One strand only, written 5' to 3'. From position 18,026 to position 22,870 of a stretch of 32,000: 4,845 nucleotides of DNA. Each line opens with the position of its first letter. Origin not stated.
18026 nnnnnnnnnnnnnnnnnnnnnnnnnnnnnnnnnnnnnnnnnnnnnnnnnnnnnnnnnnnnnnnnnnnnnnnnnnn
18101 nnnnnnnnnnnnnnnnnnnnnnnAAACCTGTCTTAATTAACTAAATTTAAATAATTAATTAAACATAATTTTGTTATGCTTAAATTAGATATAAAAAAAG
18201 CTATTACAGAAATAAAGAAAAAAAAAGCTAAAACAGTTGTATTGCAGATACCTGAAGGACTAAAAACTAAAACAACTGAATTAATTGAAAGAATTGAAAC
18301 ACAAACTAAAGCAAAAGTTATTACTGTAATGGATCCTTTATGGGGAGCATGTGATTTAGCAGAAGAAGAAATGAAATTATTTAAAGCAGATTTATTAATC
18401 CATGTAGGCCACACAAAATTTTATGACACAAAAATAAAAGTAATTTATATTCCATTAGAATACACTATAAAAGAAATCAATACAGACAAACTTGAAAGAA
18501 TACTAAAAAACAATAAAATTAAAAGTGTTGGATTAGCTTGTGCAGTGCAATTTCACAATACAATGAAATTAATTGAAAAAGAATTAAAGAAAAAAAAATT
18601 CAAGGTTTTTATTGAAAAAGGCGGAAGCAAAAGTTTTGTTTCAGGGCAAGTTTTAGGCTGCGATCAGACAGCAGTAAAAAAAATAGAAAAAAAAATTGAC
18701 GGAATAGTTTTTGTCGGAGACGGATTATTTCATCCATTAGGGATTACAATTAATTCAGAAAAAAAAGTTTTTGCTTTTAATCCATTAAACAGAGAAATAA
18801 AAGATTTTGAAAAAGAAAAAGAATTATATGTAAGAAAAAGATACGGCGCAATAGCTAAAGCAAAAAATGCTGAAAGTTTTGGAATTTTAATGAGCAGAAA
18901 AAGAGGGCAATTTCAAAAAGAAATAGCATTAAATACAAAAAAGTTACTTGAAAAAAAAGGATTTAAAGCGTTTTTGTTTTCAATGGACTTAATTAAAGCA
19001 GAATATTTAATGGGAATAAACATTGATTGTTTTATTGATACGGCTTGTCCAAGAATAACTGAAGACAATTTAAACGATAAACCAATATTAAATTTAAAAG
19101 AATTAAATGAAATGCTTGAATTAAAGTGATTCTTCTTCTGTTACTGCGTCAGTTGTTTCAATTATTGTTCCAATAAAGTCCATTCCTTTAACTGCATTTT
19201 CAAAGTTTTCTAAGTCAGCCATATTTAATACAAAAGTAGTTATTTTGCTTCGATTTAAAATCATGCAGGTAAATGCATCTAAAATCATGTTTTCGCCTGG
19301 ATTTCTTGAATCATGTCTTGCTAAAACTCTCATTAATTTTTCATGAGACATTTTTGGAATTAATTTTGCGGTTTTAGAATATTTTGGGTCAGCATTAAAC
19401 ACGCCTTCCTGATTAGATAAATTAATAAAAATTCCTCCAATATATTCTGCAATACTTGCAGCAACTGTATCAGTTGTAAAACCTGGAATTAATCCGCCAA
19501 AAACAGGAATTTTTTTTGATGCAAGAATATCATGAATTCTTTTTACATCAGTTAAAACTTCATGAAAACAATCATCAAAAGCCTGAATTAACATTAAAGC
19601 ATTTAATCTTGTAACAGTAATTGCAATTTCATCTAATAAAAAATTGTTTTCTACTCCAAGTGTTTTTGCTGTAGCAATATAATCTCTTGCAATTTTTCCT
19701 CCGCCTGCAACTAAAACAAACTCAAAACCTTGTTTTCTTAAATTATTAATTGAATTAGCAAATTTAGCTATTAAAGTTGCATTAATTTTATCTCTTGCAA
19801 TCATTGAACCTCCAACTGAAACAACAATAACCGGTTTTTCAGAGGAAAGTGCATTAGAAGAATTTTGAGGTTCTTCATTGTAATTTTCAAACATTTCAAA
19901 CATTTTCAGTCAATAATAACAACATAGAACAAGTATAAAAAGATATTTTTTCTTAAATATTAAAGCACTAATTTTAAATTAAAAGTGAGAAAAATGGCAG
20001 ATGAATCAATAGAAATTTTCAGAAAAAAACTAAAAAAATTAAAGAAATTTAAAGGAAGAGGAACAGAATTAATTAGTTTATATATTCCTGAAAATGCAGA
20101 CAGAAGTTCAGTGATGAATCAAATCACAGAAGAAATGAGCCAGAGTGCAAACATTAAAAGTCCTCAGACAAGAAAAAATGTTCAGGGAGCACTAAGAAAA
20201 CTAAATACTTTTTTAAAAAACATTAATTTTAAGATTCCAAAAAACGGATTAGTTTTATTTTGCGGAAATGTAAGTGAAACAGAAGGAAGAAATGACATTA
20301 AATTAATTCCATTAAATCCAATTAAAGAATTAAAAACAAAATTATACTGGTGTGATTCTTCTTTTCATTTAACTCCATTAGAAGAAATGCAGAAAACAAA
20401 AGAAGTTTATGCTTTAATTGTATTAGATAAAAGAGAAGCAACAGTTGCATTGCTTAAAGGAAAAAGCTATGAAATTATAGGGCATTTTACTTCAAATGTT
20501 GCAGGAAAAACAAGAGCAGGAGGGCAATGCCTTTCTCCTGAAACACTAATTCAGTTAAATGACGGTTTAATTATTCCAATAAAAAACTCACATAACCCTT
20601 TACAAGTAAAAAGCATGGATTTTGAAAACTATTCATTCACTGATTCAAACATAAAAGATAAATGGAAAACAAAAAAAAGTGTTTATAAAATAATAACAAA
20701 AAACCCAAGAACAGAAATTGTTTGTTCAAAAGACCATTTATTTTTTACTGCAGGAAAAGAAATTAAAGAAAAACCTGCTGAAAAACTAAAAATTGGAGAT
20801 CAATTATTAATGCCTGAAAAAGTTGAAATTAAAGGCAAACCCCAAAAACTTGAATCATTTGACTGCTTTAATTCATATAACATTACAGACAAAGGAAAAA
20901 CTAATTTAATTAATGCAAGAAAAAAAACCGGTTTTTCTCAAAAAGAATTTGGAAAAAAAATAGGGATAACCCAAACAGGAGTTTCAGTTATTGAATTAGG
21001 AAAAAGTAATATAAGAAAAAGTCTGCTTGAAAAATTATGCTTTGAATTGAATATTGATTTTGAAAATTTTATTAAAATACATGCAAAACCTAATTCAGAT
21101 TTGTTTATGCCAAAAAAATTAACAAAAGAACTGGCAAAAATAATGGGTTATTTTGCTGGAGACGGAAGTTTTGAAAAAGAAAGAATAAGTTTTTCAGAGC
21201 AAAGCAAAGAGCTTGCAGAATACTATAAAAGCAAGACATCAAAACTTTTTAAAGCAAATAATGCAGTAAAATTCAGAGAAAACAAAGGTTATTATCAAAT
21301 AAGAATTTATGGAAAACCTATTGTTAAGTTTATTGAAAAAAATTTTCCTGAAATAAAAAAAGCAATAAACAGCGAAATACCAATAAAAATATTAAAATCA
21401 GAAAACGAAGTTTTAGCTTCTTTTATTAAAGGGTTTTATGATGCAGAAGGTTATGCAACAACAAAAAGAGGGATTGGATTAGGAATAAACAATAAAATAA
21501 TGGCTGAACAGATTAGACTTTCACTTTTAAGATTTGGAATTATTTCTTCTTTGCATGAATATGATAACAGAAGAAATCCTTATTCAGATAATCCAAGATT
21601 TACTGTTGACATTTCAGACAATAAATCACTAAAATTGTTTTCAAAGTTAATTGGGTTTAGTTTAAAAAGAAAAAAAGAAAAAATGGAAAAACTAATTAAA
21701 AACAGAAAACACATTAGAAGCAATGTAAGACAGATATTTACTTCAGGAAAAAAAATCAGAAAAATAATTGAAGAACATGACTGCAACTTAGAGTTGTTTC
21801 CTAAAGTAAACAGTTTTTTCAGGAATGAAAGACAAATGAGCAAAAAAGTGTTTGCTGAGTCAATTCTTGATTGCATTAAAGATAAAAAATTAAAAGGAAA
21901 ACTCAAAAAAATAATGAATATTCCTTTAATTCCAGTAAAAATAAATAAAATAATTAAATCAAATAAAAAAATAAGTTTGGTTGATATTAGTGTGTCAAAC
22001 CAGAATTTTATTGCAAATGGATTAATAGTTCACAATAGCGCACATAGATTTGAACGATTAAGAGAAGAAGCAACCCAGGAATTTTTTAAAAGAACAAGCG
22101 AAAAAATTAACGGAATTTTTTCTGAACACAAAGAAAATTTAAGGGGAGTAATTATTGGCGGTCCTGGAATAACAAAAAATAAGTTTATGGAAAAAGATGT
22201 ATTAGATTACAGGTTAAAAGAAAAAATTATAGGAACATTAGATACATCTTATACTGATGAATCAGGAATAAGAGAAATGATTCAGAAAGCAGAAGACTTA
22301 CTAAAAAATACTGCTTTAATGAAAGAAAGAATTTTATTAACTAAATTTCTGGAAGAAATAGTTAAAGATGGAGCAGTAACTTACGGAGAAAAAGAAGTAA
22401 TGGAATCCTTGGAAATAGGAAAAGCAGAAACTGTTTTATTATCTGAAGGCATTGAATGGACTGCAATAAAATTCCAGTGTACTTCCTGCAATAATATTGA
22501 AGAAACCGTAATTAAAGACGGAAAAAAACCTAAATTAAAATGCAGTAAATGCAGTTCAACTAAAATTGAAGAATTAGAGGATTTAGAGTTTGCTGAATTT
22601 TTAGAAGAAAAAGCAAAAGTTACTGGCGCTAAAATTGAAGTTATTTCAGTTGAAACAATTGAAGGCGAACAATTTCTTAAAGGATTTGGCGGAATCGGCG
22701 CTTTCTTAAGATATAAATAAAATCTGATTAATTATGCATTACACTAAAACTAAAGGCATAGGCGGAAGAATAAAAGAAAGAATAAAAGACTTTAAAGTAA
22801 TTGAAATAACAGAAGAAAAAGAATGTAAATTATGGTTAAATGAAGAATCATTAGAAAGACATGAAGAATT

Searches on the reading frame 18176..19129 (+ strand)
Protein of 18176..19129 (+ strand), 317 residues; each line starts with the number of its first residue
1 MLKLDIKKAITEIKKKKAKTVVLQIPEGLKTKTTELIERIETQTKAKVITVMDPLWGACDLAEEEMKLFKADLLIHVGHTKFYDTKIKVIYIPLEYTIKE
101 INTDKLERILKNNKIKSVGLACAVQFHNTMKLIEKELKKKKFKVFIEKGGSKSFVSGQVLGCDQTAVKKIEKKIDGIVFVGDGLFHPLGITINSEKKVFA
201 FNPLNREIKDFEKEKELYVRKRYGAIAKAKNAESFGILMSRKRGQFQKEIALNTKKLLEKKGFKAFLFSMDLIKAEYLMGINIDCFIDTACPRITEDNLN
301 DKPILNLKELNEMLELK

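Call 35: search_protein_families(library=pfam, proteins=[window:18176-19129:+], max_evalue=0.001)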
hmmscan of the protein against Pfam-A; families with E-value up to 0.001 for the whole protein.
window:18176-19129:+ (317 aa): 1 family
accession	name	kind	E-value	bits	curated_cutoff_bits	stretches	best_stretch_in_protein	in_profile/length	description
PF01866.22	Diphthamide_syn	-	7.2e-69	232.9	33.2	1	26-315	2-293/302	Putative diphthamide synthesis protein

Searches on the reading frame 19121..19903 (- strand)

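Call 74: search_protein_families(library=pfam, proteins=[window:19121-19903:-], max_evalue=0.0001)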
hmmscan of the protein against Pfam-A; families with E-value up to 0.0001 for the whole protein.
window:19121-19903:- (260 aa): 1 family
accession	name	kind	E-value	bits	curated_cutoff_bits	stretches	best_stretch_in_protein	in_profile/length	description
PF00696.33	AA_kinase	-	4.2e-31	108.9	24.9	1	25-227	2-234/234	Amino acid kinase family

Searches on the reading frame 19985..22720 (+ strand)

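Call 74: search_protein_families(library=pfam, proteins=[window:19985-22720:+], max_evalue=0.0001)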
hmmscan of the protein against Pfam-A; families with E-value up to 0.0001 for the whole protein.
window:19985-22720:+ (911 aa): 7 families
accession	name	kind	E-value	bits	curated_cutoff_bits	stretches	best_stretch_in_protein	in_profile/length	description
PF03464.20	eRF1_2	-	1.5e-34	119.6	27.1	2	684-775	41-133/133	eRF1 domain 2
PF14528.11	LAGLIDADG_3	-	8.3e-22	77.7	22.5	2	475-557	1-82/82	LAGLIDADG-like domain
PF03465.20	eRF1_3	-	7.2e-21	75.1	25.8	1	779-911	2-105/106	eRF1 domain 3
PF14890.11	Intein_splicing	-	1.3e-17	64.5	35.8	1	207-684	22-155/155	Intein splicing domain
PF03463.20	eRF1_1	-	5.7e-16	59.1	23.8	1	14-135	2-122/123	eRF1 domain 1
PF01381.28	HTH_3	-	5.7e-09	36.3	23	1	310-359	3-52/55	Helix-turn-helix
PF18854.6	baeRF_family10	-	3.5e-07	31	27.1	0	685-769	60-138/143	Bacterial archaeo-eukaryotic release factor family 10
